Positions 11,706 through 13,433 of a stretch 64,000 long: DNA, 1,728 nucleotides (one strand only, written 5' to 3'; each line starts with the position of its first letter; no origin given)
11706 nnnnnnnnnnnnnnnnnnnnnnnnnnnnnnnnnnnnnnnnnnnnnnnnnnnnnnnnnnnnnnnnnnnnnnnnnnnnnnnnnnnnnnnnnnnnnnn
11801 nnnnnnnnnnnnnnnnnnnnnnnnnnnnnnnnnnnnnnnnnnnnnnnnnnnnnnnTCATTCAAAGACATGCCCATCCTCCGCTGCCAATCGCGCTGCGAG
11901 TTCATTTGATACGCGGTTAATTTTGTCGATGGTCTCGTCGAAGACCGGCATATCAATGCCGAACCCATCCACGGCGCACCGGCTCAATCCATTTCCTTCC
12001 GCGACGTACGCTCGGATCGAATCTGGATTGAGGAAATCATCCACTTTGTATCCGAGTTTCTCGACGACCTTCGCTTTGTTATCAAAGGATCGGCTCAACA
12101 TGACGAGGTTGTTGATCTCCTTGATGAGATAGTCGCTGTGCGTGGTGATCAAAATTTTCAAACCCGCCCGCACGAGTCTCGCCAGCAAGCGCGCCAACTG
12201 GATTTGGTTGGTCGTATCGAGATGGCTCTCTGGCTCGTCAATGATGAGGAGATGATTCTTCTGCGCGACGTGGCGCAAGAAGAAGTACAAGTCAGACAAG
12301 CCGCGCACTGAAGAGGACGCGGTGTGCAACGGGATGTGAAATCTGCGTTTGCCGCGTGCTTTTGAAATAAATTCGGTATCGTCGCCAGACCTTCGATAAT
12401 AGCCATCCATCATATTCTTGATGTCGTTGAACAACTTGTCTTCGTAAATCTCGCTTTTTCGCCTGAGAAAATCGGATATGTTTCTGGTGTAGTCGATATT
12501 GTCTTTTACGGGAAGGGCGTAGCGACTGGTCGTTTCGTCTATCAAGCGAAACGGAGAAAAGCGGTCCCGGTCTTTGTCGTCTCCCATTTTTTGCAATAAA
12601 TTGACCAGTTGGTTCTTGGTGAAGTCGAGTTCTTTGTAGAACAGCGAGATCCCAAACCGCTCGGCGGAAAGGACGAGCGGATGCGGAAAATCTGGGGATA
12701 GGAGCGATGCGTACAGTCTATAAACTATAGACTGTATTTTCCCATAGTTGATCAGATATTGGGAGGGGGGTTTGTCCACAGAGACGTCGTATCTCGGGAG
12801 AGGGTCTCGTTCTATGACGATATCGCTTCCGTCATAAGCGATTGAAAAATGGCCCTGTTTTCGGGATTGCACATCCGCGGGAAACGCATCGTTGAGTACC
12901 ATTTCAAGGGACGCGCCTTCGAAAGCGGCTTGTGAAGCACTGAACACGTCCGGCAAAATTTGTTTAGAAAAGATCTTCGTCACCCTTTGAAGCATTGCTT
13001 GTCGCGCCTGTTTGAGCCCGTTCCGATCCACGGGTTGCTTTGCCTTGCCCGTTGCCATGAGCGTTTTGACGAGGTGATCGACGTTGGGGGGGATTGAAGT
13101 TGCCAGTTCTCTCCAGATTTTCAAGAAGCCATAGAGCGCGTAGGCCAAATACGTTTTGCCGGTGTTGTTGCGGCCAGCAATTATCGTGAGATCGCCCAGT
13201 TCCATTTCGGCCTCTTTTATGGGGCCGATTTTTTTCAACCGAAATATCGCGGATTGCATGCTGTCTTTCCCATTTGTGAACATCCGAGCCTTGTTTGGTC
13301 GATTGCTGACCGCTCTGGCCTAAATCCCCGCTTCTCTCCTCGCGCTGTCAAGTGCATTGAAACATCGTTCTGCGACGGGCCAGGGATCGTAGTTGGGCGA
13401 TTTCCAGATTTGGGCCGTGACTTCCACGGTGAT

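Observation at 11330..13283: Low-GC two-gene cassette: ABC/OLD-type ATPase plus small PD-(D/E)xK-like protein (candidate uncharacterised defence system)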

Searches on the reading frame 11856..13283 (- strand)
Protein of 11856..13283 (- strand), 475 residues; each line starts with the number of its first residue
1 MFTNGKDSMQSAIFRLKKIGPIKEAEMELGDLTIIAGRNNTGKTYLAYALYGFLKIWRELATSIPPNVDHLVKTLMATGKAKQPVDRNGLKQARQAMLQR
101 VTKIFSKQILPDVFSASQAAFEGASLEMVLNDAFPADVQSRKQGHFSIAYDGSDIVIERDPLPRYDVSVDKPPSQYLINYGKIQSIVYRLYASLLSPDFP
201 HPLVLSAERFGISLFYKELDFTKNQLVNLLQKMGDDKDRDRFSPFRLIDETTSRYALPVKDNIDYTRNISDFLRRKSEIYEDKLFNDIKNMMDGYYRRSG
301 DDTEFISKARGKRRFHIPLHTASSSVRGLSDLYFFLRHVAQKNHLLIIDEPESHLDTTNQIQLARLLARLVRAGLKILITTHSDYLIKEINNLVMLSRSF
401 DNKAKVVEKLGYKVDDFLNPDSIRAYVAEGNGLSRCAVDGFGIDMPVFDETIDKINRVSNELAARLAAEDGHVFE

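Call 3: search_protein_families(library=pfam, proteins=[window:11856-13283:-], max_evalue=1)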
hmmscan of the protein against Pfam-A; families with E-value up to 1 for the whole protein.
window:11856-13283:- (475 aa): 7 families
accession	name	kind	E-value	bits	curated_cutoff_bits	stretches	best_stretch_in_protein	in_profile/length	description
PF13175.12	AAA_15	-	3.3e-22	80.1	32.1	2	267-387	251-374/374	AAA ATPase domain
PF13304.12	AAA_21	-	5.2e-12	46.9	27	1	256-387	166-303/304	AAA domain, putative AbiEii toxin, Type IV TA system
PF02463.25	SMC_N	-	0.00015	21.7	40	1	340-397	156-212/220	RecF/RecN/SMC N terminal domain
PF13514.12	AAA_27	-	0.031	14.3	22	1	13-53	5-49/206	AAA domain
PF00005.33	ABC_tran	-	0.073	14.1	25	0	27-55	8-36/137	ABC transporter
PF13476.12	AAA_23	-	0.12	13.5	27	1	15-50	3-39/201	AAA domain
PF13166.12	AAA_13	-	0.2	10.7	36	1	341-397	525-584/713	AAA domain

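Call 4: search_protein_families(library=padloc, proteins=[window:11856-13283:-], max_evalue=1)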
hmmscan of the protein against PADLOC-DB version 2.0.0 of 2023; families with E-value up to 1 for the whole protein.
window:11856-13283:- (475 aa): 110 families (the best 25 are shown)
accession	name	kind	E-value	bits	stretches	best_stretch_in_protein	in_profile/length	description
PDLC04033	PD-T4-4_A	-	5.9e-110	366.6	1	14-463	3-455/460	-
PDLC04664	PDC-M47A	-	6.4e-97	323.4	1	15-462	4-456/461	-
PDLC04032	PD-T4-4_A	-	1.7e-72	242.9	2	199-469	195-472/474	-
PDLC02979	AriA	-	4e-24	84.1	2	264-387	240-373/373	-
PDLC03878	NsnB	-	3.5e-20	71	2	339-402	233-295/345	-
PDLC02980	AriA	-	1.2e-16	59.6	2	239-387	138-303/304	-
PDLC04214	HEC-02A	-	2.5e-16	57.9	2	283-392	180-287/338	-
PDLC02914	ATPase-Toprim_I-B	-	1.9e-14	51.7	2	240-396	113-259/443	-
PDLC04213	HEC-02A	-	1.7e-13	48.8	2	275-391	167-280/337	-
PDLC02358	Old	-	1.6e-10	38.4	2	337-417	279-361/578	Old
PDLC02915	ATPase-Toprim_I-B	-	4.8e-10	36.9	2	335-393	248-305/623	-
PDLC04710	PDC-M56A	-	5.2e-10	36.9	2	14-46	4-36/382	-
PDLC00067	GajA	-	1.7e-09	34.7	2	17-52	11-46/604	AAA ATPase domain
PDLC04140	mad8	-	1.8e-09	35.6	2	335-387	181-237/314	mads_8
PDLC04135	mad3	-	1.9e-09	35.6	1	338-407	281-348/374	mads_3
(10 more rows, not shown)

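Call 5: search_protein_families(library=ncbifam, proteins=[window:11856-13283:-], max_evalue=1)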
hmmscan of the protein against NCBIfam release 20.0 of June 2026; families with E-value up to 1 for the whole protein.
window:11856-13283:- (475 aa): 100 families (the best 25 are shown)
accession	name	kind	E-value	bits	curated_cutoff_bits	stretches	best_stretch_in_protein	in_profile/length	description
TIGR01166.1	cbiO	subfamily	3.2e-08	33.3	211.8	1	339-383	142-186/190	cobalt ABC transporter, ATP-binding protein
NF040873.1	AztA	equivalog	4.7e-08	32.8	220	1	335-395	130-190/191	zinc ABC transporter ATP-binding protein AztA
TIGR02673.1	FtsE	equivalog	2e-07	30.9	264.85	1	337-393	150-206/214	cell division ATP-binding protein FtsE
TIGR03873.1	F420-0_ABC_ATP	hypoth_equivalog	5.4e-07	29.1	372.4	1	336-396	149-210/256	putative F420-0 ABC transporter ATP-binding protein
NF000355.4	ribo_prot_ABC_F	equivalog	7.6e-07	28.4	380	1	336-392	441-494/499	ribosomal protection-like ABC-F family protein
NF002981.0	PRK03695.1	equivalog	1.1e-06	28.3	281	1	339-382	152-195/253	vitamin B12 ABC transporter ATP-binding protein BtuD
NF010068.0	PRK13548.1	equivalog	1.7e-06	27.4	261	1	338-382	157-201/261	heme ABC transporter ATP-binding protein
TIGR02857.1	CydD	equivalog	3.6e-06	26.2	435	1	337-396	471-529/529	thiol reductant ABC exporter subunit CydD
TIGR03608.1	L_ocin_972_ABC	subfamily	5.2e-06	26.1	254.85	1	338-396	148-206/206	putative bacteriocin export ABC transporter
NF010061.0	PRK13538.1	equivalog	1e-05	25.1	195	1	339-387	148-196/211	cytochrome c biogenesis heme-transporting ATPase CcmA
TIGR01189.1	ccmA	equivalog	1.1e-05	25.3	131.6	1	340-393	143-196/198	heme ABC exporter ATP-binding protein CcmA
TIGR03771.1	anch_rpt_ABC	equivalog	2.7e-05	24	268.8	1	335-383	124-172/223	anchored repeat-type ABC transporter ATP-binding subunit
TIGR01842.1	type_I_sec_PrtD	subfamily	2.9e-05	22.8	510.15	1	342-397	472-527/544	type I secretion system permease/ATPase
TIGR02770.1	nickel_nikD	equivalog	4.4e-05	23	318.7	1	341-420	142-217/230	nickel import ATP-binding protein NikD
TIGR02769.1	nickel_nikE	equivalog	5.3e-05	22.8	332.55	1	337-397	163-224/265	nickel import ATP-binding protein NikE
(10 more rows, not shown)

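Call 14: find_homologous_proteins(query=window:11856-13283:-, max_evalue=1e-10)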
Query window:11856-13283:- (475 aa): 3703 proteins with E <= 1e-10 among 8000 candidates; the best 120 are listed.
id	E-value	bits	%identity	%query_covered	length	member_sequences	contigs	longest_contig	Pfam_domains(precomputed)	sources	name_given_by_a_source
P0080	0.0e+0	1048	99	100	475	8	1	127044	PF13175.13,PF13304.13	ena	-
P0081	4.2e-255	865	84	97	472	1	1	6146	PF13175.13,PF13304.13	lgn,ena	-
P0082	6.8e-219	746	72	99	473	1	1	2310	PF13175.13,PF13304.13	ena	-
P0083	3.9e-214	730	71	98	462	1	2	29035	PF13175.13,PF13304.13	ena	-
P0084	3.5e-213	727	71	98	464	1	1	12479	PF13175.13,PF13304.13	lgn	-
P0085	6.5e-213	726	71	97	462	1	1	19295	PF13175.13,PF13304.13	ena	-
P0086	4.3e-210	717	70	98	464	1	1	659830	PF13175.13,PF13304.13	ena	-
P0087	2.9e-206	704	68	99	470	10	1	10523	PF13175.13,PF13304.13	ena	-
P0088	8.5e-206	703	67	98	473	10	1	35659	PF13175.13,PF13304.13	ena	-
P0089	1.3e-200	686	68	99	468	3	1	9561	PF13175.13,PF13304.13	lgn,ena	-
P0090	5.9e-199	680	67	99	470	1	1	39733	PF13175.13,PF13304.13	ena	-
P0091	1.6e-197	675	67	99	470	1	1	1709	PF13175.13,PF13304.13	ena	-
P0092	4.2e-193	661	64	99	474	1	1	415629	PF13175.13,PF13304.13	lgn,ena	-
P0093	7.1e-172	591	62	97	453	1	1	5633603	PF13175.13,PF13304.13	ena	-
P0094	1.5e-170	586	60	97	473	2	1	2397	PF13175.13,PF13304.13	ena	-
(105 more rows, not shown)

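Call 23: search_dna_similar(query=window:11856-13283:-, collection=plasmids, mode=protein, max_rows=30)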
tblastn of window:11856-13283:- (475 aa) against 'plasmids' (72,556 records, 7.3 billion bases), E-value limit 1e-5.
Records with a match: 34; places in all: 35; records where one place covers at least 80% of the query: 20.
Best place of each record, by identity: <60% 34.
By first word of the organism name: Klebsiella 12; Enterococcus 10; Escherichia 9; Bernardetia 1; Annamia 1; Serratia 1.
By predicted mobility (MOB-suite, as given by PLSDB): non-mobilizable 17; conjugative 14; mobilizable 3.
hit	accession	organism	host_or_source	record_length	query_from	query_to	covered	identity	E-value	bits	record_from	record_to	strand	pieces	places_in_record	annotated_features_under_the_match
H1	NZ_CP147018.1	Bernardetia sp. Wsw4-3y2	Red alga,Red algae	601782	3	470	99%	32.4%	4e-56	208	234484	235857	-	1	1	AAA family ATPase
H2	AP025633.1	Annamia dubia NIES-4383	-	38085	14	458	94%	31.9%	4e-55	205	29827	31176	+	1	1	hypothetical protein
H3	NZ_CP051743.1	Escherichia coli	Homo sapiens,whole organism,rectal swab ...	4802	15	469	96%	30.4%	1e-43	172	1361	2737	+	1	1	AAA family ATPase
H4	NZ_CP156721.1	Escherichia coli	Homo sapiens,drainage fluid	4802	15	469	96%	30.4%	1e-43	172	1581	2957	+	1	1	AAA family ATPase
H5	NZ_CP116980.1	Escherichia coli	Sus scrofa,whole genome,feces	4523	14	455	93%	26.5%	4e-26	119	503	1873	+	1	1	AAA family ATPase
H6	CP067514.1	Klebsiella pneumoniae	Homo sapiens,other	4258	15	455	93%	26.3%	3e-29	129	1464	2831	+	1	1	AAA family ATPase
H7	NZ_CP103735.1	Klebsiella pneumoniae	Homo sapiens,blood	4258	15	455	93%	26.3%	3e-29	129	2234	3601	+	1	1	AAA family ATPase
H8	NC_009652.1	Klebsiella pneumoniae subsp. pneumoniae MGH 78578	-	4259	15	455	93%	26.3%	3e-29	129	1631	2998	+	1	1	AAA family ATPase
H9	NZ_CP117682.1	Escherichia albertii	whole organism,bird (unidentified ...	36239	15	469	96%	24.9%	5e-25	116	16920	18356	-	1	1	AAA family ATPase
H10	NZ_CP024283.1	Escherichia albertii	-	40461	15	469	96%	24.9%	5e-25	116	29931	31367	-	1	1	AAA family ATPase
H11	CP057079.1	Escherichia coli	culture,Pooled pig faecal samples ...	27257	15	469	96%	24.5%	3e-25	117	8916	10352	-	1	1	AAA family ATPase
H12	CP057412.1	Escherichia coli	culture,Pooled pig faecal samples ...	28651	15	469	96%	24.5%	3e-25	117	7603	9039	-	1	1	AAA family ATPase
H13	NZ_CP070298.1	Escherichia albertii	Shanxi,Poultry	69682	15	469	96%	24.5%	3e-25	117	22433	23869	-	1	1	AAA family ATPase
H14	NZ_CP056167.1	Escherichia marmotae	culture,Freshwater sample from upstream ...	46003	16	474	97%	24.0%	3e-24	114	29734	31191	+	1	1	AAA family ATPase | hypothetical protein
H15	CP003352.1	Enterococcus faecium Aus0004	Homo sapiens,blood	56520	1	395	83%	27.3%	3e-23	110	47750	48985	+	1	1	hypothetical protein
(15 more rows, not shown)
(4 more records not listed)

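Call 25: get_annotated_region(hit=H3, flank=2500)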
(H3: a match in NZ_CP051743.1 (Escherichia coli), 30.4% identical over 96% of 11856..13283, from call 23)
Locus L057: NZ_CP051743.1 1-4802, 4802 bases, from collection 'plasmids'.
description: Escherichia coli strain SCU-105 plasmid pSCU-105-5, complete sequence
organism: Escherichia coli (NCBI taxid 562)
taxonomy: Bacteria; Pseudomonadota; Gammaproteobacteria; Enterobacterales; Enterobacteriaceae; Escherichia; Escherichia coli
host: -; source: Homo sapiens,whole organism,rectal swab from healthy college student; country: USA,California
typing (MOB-suite, as given by PLSDB): non-mobilizable; replicon Col(MG828),rep_cluster_2373
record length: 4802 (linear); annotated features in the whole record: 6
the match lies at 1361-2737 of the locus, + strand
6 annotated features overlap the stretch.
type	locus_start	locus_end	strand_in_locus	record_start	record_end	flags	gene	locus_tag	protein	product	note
CDS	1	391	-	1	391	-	-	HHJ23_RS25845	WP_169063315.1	helix-turn-helix domain-containing protein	-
CDS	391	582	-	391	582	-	-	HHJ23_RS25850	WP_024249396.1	Rop family plasmid primer RNA-binding protein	-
CDS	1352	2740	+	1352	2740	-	-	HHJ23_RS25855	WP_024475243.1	AAA family ATPase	-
CDS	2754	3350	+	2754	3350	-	-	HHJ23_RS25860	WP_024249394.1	hypothetical protein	-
CDS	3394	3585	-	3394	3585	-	-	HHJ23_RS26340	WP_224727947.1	hypothetical protein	-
CDS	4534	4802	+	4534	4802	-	-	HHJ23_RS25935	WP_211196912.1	hypothetical protein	-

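Call 26: get_annotated_region(hit=H1, flank=4000)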
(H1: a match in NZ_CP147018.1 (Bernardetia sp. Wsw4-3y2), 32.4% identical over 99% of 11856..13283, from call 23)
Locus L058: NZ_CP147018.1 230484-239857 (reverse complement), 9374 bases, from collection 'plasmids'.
description: Bernardetia sp. Wsw4-3y2 plasmid plasmd1, complete sequence
organism: Bernardetia sp. Wsw4-3y2 (NCBI taxid 3127471)
taxonomy: Bacteria; Bacteroidota; Cytophagia; Cytophagales; Bernardetiaceae; Bernardetia; Bernardetia sp. Wsw4-3y2
host: -; source: Red alga,Red algae; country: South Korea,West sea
typing (MOB-suite, as given by PLSDB): non-mobilizable
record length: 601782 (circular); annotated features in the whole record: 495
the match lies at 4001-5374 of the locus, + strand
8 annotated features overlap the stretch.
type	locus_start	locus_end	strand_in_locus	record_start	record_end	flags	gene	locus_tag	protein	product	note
CDS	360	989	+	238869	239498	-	-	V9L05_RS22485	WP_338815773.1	GNAT family N-acetyltransferase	-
CDS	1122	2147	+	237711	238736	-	thiL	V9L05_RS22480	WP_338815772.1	thiamine-phosphate kinase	GO:0009228 - thiamine biosynthetic process [Evidence IEA]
CDS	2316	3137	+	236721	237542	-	panB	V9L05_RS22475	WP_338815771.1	3-methyl-2-oxobutanoate hydroxymethyltransferase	GO:0015940 - pantothenate biosynthetic process [Evidence IEA]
CDS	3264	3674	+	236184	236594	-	-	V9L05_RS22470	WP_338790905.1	STAS/SEC14 domain-containing protein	-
CDS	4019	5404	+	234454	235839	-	-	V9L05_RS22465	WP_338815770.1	AAA family ATPase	-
CDS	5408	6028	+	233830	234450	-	-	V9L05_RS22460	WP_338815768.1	hypothetical protein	-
CDS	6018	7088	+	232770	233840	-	-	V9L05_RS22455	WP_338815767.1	aminopeptidase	-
CDS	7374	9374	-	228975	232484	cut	-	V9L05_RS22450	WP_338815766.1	GMC oxidoreductase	-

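Call 27: get_annotated_region(hit=H9, flank=4000)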
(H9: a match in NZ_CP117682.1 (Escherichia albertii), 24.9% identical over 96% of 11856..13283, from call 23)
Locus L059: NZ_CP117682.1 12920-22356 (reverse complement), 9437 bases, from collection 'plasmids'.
description: Escherichia albertii strain BIA_4 plasmid pEA4_36, complete sequence
organism: Escherichia albertii (NCBI taxid 208962)
taxonomy: Bacteria; Pseudomonadota; Gammaproteobacteria; Enterobacterales; Enterobacteriaceae; Escherichia; Escherichia albertii
host: -; source: whole organism,bird (unidentified species); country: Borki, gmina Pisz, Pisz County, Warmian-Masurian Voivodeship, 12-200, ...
typing (MOB-suite, as given by PLSDB): conjugative; replicon rep_cluster_991; relaxase MOBP; mating-pair formation MPF_T
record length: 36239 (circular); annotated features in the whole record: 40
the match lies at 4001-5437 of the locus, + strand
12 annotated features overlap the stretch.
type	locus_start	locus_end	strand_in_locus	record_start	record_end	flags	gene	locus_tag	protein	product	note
CDS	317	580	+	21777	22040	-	-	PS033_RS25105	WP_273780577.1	hypothetical protein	-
CDS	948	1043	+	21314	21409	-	dqlB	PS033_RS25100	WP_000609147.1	DinQ-like type I toxin DqlB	-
CDS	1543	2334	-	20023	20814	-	-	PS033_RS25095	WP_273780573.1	malate dehydrogenase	-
CDS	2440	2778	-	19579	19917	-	-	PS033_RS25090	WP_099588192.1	hypothetical protein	-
CDS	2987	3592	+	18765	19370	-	-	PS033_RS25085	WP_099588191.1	hypothetical protein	-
CDS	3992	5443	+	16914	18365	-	-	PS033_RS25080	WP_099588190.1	AAA family ATPase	-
CDS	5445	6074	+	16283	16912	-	-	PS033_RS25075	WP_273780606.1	hypothetical protein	-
CDS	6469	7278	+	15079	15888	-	-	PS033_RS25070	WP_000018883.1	tyrosine-type recombinase/integrase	GO:0015074 - DNA integration [Evidence IEA]; GO:0006310 - DNA recombination [Evidence IEA]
CDS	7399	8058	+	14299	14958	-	-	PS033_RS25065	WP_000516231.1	division plane positioning ATPase MipZ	-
CDS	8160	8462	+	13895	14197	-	-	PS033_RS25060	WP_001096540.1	hypothetical protein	-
CDS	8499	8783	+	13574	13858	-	-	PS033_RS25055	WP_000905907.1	hypothetical protein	-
CDS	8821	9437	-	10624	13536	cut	-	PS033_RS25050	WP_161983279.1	LPD7 domain-containing protein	-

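Call 28: search_protein_families(library=padloc, proteins=[L057:1352-2740:+, L057:2754-3350:+, L058:4019-5404:+, L058:5408-6028:+, L059:3992-5443:+, L059:5445-6074:+], max_evalue=0.001)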
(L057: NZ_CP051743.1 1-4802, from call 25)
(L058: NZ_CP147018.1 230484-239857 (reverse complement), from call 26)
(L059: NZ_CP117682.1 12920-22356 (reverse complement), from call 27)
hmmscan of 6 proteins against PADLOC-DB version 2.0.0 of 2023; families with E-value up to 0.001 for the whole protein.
L057:1352-2740:+ (462 aa): 55 families (the best 25 are shown)
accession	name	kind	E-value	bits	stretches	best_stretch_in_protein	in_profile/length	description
PDLC04032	PD-T4-4_A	-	3.2e-123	410.2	1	1-459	1-469/474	-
PDLC04033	PD-T4-4_A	-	2.9e-109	364.3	1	1-456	1-455/460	-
PDLC04664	PDC-M47A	-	6.3e-92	306.9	1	1-426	1-413/461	-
PDLC02979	AriA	-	1.6e-28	98.5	1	2-381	5-373/373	-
PDLC03878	NsnB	-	2.5e-18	65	1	2-430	4-328/345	-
PDLC04214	HEC-02A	-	1.4e-16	58.7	1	273-385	175-286/338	-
PDLC02980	AriA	-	1e-15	56.5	1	21-381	1-303/304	-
PDLC04213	HEC-02A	-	1.8e-15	55.4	1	265-388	168-283/337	-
PDLC02358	Old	-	1.4e-13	48.5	2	338-387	286-335/578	Old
PDLC04710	PDC-M56A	-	4.5e-12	43.7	1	337-452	241-352/382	-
PDLC04146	HEC-02B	-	2.2e-11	41.4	1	318-393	219-295/344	-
PDLC02915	ATPase-Toprim_I-B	-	4.3e-11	40.3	2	339-388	258-306/623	-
PDLC02914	ATPase-Toprim_I-B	-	4.9e-11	40.5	1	318-387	185-254/443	-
PDLC04177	HEC-01A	-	1.8e-10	38.4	1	301-387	263-346/393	-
PDLC00289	PtuA1|PtuA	-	2.3e-10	38.1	1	286-389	201-301/404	AAA ATPase domain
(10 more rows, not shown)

L057:2754-3350:+ (198 aa): 5 families
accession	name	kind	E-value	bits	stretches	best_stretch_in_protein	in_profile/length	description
PDLC04035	PD-T4-4_B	-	1.1e-43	147.3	1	1-170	1-167/206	-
PDLC04034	PD-T4-4_B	-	3.3e-10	38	1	23-173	24-163/190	-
PDLC04037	PD-T4-4_B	-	1.1e-06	26.5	1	2-182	6-171/190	-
PDLC04668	PDC-M47B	-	2.1e-05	22.3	1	3-188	5-172/186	-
PDLC04666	PDC-M47B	-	0.00016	19.5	1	75-140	48-114/174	-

L058:4019-5404:+ (461 aa): 58 families (the best 25 are shown)
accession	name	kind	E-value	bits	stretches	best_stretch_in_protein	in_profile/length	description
PDLC04033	PD-T4-4_A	-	1.9e-99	331.9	1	1-444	1-454/460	-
PDLC04664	PDC-M47A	-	1.2e-87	292.8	1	1-409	1-412/461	-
PDLC04032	PD-T4-4_A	-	1.3e-68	230.1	1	1-451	1-472/474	-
PDLC02979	AriA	-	9.2e-28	96.1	1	2-363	5-373/373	-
PDLC03878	NsnB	-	5.8e-20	70.3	1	3-383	5-300/345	-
PDLC02980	AriA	-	1.2e-19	69.4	1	21-363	1-303/304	-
PDLC04214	HEC-02A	-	2.7e-14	51.2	1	257-367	175-286/338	-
PDLC02358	Old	-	2.7e-14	50.9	1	313-395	279-363/578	Old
PDLC04213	HEC-02A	-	2.1e-13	48.5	1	239-367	154-280/337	-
PDLC04710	PDC-M56A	-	2.5e-13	47.8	2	315-392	237-314/382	-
PDLC04146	HEC-02B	-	1e-11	42.5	1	317-380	238-299/344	-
PDLC00265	PtuA1|PtuA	-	5.8e-11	40.2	1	21-368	32-377/479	AAA ATPase domain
PDLC04177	HEC-01A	-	1.7e-10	38.5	1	203-368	185-345/393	-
PDLC00075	GajA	-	2.1e-10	37.8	1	301-367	252-314/536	AAA ATPase domain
PDLC02335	AbiLi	-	3.9e-10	37.3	1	2-369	52-247/326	AbiLi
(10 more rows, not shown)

L058:5408-6028:+ (206 aa): 7 families
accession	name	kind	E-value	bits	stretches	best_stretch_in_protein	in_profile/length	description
PDLC04035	PD-T4-4_B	-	1.1e-12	46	1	4-126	2-139/206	-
PDLC04034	PD-T4-4_B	-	6e-12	43.7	1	21-145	21-149/190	-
PDLC04668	PDC-M47B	-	7.3e-10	36.9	1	7-173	7-173/186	-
PDLC04665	PDC-M47B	-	2.3e-09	35.2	1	27-134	31-136/202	-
PDLC04666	PDC-M47B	-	2e-08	32.3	1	25-148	10-134/174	-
PDLC04037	PD-T4-4_B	-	1.3e-06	26.3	1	5-141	7-146/190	-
PDLC04036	PD-T4-4_B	-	0.00045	18.2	0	60-145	85-161/203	-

L059:3992-5443:+ (483 aa): 70 families (the best 25 are shown)
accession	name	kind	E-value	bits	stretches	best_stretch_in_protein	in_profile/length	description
PDLC04032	PD-T4-4_A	-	2.2e-258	855.9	1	1-482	1-473/474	-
PDLC04033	PD-T4-4_A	-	6.2e-91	303.9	1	1-476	1-455/460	-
PDLC04664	PDC-M47A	-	3.1e-67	225.5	1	1-457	1-424/461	-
PDLC04214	HEC-02A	-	3.6e-19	67.2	1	286-412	169-291/338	-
PDLC04213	HEC-02A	-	1.4e-18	65.5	1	280-406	158-281/337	-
PDLC03878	NsnB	-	1.8e-18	65.4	1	2-449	4-327/345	-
PDLC02979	AriA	-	3.8e-17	61.1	1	2-401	5-373/373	-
PDLC02980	AriA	-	8.2e-16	56.8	1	21-401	1-303/304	-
PDLC00285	PtuA1|PtuA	-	2.1e-12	45.1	1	337-407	264-336/432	AAA ATPase domain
PDLC02358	Old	-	6.1e-12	43.1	1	359-405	287-333/578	Old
PDLC04146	HEC-02B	-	9.6e-12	42.6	1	282-411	170-293/344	-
PDLC00266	PtuA1|PtuA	-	1.4e-11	42.4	1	330-407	307-386/483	AAA ATPase domain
PDLC00265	PtuA1|PtuA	-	5.3e-11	40.3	1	14-407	25-378/479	AAA ATPase domain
PDLC00273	PtuA1|PtuA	-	5.5e-11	40.1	1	328-402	195-270/375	AAA ATPase domain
PDLC02335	AbiLi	-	2.6e-10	37.9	1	15-402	72-242/326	AbiLi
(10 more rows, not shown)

L059:5445-6074:+ (209 aa): 5 families
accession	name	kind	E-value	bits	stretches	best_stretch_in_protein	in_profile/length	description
PDLC04035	PD-T4-4_B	-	5.2e-107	354.1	1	1-208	1-205/206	-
PDLC04034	PD-T4-4_B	-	8e-12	43.3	1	24-148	23-137/190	-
PDLC04037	PD-T4-4_B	-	4.2e-09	34.4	1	1-162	1-150/190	-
PDLC04036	PD-T4-4_B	-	2.2e-06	25.7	1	25-167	23-168/203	-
PDLC04668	PDC-M47B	-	6.5e-06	24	1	26-144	26-130/186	-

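Call 35: search_solved_structures(query=window:11856-13283:-, max_evalue=0.001)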
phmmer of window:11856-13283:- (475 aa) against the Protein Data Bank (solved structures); distinct sequences matched with E-value up to 0.001: 5.
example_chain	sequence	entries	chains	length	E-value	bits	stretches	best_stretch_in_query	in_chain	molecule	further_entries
3j15_B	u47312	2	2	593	7.7e-05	25.3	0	340-390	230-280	ABC transporter ATP-binding protein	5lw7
3bk7_A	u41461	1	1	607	8e-05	25.3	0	340-390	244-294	ABC transporter ATP-binding protein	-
8buu_9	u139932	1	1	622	0.00023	23.8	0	342-421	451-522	ExpZ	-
4hlu_D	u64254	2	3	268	0.00024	23.7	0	339-394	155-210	Energy-coupling factor transporter ATP-binding protein EcfA | Energy-coupling factor transporter ATP-binding protein EcfA1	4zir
6ha8_V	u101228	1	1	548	0.00063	22.3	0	336-398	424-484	Nucleotide-binding protein ExpZ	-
